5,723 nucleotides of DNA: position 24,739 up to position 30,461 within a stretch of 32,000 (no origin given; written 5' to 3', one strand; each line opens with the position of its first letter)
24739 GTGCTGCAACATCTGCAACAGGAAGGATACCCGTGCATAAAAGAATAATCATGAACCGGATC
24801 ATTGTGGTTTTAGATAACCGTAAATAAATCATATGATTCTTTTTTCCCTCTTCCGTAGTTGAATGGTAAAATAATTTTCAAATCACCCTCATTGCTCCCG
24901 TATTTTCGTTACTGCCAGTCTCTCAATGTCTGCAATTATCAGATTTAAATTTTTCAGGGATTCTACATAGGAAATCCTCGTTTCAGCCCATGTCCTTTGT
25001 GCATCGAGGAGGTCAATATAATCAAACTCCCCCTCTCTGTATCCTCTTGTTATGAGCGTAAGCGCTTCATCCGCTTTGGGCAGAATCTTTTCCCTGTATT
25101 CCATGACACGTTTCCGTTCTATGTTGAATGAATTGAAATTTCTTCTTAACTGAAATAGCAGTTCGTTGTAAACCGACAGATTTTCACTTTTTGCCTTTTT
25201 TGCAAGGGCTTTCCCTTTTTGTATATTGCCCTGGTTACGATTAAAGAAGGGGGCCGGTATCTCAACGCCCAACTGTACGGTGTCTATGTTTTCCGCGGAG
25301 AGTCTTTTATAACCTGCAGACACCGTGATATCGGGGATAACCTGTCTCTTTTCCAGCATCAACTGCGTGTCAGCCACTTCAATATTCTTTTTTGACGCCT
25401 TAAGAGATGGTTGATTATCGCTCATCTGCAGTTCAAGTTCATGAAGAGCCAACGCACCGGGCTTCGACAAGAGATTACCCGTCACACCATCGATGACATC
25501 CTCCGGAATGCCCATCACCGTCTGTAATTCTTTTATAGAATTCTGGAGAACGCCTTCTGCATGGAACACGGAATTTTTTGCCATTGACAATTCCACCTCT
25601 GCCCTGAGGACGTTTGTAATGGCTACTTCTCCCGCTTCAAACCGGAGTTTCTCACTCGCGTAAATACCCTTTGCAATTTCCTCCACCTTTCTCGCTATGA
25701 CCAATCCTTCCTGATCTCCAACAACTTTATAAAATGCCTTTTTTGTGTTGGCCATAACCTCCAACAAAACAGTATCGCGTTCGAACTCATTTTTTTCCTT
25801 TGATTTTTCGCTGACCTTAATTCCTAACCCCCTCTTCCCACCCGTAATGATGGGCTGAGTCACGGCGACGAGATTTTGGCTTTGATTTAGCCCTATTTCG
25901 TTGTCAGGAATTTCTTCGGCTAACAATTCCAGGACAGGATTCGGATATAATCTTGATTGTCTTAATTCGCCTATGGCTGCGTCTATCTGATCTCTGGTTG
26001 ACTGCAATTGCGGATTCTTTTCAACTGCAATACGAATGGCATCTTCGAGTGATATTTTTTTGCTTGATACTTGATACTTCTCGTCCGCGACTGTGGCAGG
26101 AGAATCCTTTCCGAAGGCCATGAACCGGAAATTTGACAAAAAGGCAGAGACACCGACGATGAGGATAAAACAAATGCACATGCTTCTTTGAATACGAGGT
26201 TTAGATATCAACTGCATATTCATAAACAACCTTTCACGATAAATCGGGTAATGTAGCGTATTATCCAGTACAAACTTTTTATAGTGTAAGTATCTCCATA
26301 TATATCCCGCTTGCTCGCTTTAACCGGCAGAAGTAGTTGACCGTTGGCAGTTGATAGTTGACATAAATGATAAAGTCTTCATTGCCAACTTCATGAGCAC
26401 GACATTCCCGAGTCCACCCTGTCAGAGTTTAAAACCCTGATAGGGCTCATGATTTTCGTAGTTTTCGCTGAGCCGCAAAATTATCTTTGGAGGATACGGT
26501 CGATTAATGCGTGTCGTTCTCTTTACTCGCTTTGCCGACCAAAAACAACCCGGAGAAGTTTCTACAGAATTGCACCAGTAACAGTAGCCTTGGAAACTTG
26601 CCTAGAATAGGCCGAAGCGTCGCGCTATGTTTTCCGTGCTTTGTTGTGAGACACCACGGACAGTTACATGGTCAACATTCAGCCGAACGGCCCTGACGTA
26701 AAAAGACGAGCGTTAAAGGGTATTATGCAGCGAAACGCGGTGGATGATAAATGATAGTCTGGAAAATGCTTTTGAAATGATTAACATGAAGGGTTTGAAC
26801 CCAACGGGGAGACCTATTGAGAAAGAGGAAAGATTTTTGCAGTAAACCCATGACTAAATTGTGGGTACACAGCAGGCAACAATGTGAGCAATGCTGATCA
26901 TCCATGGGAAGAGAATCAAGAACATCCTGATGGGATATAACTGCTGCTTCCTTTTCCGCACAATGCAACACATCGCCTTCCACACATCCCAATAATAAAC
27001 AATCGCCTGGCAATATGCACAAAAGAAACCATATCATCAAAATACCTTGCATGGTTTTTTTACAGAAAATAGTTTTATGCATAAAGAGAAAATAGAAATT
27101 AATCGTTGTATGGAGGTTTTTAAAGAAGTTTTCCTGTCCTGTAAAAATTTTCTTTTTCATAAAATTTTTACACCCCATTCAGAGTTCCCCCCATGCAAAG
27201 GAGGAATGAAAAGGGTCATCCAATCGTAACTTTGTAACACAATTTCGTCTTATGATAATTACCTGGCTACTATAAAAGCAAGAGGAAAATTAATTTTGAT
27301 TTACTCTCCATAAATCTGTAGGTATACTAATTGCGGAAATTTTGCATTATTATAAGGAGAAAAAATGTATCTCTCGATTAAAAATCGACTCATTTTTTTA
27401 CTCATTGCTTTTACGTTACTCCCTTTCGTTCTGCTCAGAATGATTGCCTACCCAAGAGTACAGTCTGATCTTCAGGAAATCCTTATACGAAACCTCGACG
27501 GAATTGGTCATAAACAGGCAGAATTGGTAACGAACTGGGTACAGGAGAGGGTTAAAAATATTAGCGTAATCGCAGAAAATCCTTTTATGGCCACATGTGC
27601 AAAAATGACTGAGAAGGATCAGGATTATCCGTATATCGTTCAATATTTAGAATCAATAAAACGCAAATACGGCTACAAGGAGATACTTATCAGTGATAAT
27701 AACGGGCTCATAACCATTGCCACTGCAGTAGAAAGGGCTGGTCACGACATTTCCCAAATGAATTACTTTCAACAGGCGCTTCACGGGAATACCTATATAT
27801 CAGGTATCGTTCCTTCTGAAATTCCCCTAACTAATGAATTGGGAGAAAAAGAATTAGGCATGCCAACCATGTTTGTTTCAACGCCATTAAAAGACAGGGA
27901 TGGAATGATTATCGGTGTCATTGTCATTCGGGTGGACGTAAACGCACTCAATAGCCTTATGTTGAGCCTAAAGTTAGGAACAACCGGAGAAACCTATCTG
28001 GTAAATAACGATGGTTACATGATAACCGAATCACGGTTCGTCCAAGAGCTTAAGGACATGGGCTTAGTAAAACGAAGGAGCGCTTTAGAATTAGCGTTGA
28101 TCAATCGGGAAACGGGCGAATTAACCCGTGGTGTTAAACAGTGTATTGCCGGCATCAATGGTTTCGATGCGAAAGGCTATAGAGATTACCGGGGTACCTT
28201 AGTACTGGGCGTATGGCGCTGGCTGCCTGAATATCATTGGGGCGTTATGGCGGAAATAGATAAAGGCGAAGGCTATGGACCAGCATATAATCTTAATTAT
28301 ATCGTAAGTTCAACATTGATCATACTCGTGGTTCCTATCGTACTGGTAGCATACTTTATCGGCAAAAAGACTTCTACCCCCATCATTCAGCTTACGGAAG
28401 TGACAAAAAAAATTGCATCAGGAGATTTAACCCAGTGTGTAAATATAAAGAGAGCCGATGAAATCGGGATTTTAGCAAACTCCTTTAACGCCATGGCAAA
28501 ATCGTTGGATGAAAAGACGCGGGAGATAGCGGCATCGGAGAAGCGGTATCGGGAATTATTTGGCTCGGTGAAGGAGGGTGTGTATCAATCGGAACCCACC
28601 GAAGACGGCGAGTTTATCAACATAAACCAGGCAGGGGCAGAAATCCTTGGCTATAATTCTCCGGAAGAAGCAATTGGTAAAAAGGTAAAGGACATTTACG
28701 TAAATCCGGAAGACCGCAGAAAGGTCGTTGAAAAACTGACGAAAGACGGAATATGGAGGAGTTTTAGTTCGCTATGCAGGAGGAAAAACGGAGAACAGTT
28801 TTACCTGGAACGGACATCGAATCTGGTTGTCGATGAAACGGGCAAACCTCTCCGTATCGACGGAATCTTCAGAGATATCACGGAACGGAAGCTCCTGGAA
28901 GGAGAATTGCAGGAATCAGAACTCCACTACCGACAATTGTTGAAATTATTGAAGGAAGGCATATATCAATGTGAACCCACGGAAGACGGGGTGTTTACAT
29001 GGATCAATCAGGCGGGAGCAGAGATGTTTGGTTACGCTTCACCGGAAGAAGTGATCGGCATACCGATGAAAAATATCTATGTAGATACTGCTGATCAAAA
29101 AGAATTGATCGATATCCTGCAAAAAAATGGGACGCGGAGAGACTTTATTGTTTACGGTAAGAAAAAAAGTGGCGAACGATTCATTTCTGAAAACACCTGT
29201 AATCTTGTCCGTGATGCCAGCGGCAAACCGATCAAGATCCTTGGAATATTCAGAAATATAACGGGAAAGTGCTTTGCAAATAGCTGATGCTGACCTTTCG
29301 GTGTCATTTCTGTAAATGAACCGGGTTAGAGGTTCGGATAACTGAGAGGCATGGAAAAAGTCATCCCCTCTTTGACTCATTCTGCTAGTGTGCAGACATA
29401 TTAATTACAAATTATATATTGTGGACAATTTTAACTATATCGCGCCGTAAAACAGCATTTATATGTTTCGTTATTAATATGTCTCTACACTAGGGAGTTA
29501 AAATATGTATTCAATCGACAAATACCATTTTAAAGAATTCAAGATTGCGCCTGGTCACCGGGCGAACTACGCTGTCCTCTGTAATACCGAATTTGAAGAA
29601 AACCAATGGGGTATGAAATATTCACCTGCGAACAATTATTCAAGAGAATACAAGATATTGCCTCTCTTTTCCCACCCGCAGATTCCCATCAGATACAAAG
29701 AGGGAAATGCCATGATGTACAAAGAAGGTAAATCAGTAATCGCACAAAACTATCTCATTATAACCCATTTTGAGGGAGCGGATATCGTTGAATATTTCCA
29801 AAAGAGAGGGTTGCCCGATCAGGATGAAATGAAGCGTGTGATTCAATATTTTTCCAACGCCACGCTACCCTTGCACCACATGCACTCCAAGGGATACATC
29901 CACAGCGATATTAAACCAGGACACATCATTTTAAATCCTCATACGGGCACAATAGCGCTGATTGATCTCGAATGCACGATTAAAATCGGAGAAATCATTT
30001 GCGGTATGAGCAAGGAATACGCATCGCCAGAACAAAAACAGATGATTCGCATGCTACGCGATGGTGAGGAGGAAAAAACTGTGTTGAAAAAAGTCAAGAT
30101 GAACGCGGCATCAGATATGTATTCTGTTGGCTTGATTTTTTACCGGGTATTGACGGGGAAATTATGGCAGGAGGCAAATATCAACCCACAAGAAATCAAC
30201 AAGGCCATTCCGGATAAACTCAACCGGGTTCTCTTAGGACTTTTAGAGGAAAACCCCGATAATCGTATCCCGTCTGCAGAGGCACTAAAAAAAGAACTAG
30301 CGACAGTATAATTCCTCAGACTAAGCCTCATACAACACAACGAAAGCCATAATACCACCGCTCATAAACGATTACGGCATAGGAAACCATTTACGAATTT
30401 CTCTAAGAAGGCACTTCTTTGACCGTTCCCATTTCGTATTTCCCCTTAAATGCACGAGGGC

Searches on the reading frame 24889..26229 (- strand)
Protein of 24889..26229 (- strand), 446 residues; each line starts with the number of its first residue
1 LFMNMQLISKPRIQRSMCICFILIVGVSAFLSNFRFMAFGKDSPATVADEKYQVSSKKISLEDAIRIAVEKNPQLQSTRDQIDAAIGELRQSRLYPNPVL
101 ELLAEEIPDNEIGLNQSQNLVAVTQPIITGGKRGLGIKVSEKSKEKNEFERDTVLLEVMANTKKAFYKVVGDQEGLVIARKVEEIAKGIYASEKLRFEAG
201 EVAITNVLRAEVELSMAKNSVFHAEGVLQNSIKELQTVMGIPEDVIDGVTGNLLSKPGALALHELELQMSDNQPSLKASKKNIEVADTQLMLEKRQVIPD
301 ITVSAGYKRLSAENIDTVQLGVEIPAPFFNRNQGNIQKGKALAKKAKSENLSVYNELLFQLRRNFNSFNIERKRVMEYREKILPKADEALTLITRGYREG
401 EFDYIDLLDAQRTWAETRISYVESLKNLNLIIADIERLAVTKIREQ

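Call 7: search_protein_families(library=pfam, proteins=[window:24889-26229:-])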
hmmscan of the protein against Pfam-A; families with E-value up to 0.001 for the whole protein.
window:24889-26229:- (446 aa): 1 family
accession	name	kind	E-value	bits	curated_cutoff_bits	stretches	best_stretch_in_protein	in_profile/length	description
PF02321.23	OEP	-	1.7e-48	165.4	22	2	264-438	3-185/187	Outer membrane efflux protein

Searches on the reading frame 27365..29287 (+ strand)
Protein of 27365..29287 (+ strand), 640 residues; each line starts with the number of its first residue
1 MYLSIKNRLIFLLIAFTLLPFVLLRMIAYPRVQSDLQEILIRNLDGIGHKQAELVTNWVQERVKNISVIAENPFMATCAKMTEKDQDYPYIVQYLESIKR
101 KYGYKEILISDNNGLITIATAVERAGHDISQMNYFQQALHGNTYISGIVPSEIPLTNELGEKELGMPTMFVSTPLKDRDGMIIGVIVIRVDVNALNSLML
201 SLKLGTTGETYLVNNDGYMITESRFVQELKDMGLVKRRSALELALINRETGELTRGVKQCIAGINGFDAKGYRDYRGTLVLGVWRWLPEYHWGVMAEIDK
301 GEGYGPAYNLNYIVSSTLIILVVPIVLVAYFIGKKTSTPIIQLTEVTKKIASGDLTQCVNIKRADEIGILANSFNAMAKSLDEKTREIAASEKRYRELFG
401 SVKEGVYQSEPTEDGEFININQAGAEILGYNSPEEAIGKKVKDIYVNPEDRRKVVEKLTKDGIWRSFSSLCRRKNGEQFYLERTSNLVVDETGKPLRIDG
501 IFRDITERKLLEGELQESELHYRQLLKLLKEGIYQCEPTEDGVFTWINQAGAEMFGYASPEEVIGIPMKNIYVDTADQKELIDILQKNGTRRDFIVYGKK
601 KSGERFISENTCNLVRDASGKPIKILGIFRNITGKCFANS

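Call 11: search_protein_families(library=pfam, proteins=[window:27365-29287:+])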
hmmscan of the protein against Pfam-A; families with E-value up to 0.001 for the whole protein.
window:27365-29287:+ (640 aa): 9 families
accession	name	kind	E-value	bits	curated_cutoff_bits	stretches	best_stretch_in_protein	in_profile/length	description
PF13426.13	PAS_9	-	7.3e-28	97.3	27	2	413-507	9-103/103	PAS domain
PF02743.24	dCache_1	-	3.7e-21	76.2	45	1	36-294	3-237/240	Cache domain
PF08448.16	PAS_4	-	1.4e-18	67.5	23.1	2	532-633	7-106/110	PAS fold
PF00989.32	PAS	-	1.7e-17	63.9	22.6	2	395-505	3-113/113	PAS fold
PF00672.30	HAMP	-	2.4e-14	53.8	25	1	331-382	1-52/53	HAMP domain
PF13188.13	PAS_8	-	1.5e-11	44.2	21.8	2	394-453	2-59/65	PAS domain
PF08447.18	PAS_3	-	4.4e-11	43.3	25.6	1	418-501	2-88/89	PAS fold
PF08670.17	MEKHLA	-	3.5e-07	30.6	23.7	0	502-611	11-119/143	MEKHLA domain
PF17201.10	Cache_3-Cache_2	-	0.00057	19.7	27.7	0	169-220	161-220/299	Cache 3/Cache 2 fusion domain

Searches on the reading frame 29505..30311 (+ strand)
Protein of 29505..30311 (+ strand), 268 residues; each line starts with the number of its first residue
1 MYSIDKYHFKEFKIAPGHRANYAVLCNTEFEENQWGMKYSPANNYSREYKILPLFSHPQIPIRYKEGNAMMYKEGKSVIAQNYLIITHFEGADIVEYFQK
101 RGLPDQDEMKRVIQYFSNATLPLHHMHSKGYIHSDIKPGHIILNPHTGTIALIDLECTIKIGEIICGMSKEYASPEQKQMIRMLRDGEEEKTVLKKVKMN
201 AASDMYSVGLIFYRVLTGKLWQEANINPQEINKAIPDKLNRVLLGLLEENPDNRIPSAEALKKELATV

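Call 11: search_protein_families(library=pfam, proteins=[window:29505-30311:+])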
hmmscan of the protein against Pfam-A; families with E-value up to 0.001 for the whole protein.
window:29505-30311:+ (268 aa): 3 families
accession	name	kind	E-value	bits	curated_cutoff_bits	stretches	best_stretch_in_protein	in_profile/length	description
PF00069.31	Pkinase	-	4.7e-15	56.1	31.7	1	43-260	43-257/263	Protein kinase domain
PF07714.23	PK_Tyr_Ser-Thr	-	1.3e-05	25.1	23.1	1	46-235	49-217/258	Protein tyrosine and serine/threonine kinase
PF06293.20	Kdo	-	0.00088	19.2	21.3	0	34-156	48-167/207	Lipopolysaccharide kinase (Kdo/WaaP) family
